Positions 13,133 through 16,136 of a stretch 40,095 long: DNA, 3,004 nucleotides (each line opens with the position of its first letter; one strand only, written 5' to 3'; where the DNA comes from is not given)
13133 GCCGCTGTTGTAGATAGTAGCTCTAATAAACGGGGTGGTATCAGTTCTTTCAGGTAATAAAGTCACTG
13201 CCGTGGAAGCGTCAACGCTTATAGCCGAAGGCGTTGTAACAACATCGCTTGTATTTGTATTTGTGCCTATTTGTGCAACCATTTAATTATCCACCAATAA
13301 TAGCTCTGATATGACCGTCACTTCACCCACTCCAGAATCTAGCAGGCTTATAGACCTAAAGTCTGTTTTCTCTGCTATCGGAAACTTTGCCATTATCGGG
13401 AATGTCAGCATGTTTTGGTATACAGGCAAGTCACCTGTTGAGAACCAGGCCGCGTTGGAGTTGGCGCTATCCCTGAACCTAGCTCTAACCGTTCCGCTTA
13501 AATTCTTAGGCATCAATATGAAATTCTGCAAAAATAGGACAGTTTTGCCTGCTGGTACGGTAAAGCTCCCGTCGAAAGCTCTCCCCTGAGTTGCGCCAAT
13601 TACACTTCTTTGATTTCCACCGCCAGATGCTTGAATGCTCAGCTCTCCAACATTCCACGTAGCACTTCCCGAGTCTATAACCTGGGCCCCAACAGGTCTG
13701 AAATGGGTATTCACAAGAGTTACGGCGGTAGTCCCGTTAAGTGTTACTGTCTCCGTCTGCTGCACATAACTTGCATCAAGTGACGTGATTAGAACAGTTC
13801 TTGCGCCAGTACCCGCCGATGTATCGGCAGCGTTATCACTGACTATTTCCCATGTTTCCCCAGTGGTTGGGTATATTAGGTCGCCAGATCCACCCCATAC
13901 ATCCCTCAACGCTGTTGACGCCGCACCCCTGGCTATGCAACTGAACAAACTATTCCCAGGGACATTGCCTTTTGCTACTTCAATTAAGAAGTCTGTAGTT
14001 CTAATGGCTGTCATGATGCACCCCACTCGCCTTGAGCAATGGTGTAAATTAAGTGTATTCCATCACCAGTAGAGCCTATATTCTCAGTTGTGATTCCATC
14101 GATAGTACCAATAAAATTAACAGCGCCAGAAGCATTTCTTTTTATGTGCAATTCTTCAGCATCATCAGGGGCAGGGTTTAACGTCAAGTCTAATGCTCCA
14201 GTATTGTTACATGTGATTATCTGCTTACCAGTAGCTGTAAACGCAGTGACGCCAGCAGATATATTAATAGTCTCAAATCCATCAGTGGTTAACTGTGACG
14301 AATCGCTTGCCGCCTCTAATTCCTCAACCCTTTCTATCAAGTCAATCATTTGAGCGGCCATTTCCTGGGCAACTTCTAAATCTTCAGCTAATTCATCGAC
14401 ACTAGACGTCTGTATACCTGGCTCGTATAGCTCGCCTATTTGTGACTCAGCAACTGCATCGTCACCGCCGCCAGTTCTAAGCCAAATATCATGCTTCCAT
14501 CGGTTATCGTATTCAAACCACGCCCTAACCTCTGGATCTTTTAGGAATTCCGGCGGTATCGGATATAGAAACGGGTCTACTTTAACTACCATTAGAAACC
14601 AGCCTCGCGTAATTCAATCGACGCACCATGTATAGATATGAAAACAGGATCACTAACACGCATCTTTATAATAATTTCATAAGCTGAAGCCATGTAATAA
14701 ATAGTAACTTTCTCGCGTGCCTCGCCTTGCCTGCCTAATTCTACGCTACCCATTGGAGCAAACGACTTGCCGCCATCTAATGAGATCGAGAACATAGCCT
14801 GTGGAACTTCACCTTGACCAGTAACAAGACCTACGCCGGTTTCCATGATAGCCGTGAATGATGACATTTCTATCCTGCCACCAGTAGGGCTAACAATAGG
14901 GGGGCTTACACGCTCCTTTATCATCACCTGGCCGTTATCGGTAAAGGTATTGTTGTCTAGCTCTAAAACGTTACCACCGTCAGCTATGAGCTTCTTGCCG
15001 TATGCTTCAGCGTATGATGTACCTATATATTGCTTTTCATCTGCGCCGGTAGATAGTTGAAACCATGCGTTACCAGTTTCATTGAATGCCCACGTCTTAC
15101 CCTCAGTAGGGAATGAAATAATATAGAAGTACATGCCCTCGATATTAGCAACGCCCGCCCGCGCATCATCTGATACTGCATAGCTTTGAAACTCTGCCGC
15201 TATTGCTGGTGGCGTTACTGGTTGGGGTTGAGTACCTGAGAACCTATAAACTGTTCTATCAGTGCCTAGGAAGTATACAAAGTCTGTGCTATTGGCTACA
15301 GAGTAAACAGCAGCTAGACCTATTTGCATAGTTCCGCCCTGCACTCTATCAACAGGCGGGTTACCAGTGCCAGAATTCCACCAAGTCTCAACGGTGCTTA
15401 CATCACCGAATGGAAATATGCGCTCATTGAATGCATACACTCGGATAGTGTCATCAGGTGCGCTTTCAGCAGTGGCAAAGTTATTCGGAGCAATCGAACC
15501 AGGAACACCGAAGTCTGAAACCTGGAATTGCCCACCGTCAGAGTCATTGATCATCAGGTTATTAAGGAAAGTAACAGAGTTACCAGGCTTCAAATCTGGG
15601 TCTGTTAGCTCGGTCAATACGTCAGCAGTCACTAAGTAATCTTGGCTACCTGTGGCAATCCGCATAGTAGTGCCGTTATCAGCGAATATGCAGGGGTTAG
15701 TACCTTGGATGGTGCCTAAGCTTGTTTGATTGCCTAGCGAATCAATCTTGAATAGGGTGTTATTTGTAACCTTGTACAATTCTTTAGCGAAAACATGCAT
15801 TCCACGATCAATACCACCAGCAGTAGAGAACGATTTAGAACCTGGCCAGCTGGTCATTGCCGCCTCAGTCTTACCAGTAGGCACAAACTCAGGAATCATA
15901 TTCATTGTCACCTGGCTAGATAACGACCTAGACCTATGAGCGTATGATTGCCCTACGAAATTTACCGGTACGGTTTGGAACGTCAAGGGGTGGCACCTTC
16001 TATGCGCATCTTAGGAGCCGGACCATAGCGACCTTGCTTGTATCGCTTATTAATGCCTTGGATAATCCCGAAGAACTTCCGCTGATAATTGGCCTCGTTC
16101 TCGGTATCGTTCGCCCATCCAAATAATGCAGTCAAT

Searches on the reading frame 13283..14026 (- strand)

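Call 105: search_protein_families(library=phrogs, proteins=[window:13283-14026:-], max_evalue=0.001)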
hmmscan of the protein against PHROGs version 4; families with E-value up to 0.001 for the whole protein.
window:13283-14026:- (247 aa): 1 family
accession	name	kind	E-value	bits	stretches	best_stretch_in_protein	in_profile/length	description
phrog_8198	-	unknown function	1.2e-16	61.8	1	15-247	41-262/262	-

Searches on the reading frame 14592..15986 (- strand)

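Call 104: search_protein_families(library=phrogs, proteins=[window:14592-15986:-], max_evalue=0.001)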
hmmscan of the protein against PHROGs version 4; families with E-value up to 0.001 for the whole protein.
window:14592-15986:- (464 aa): 1 family
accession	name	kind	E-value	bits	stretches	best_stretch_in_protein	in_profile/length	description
phrog_578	-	connector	2.2e-75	255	1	5-460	3-470/486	head closure Hc3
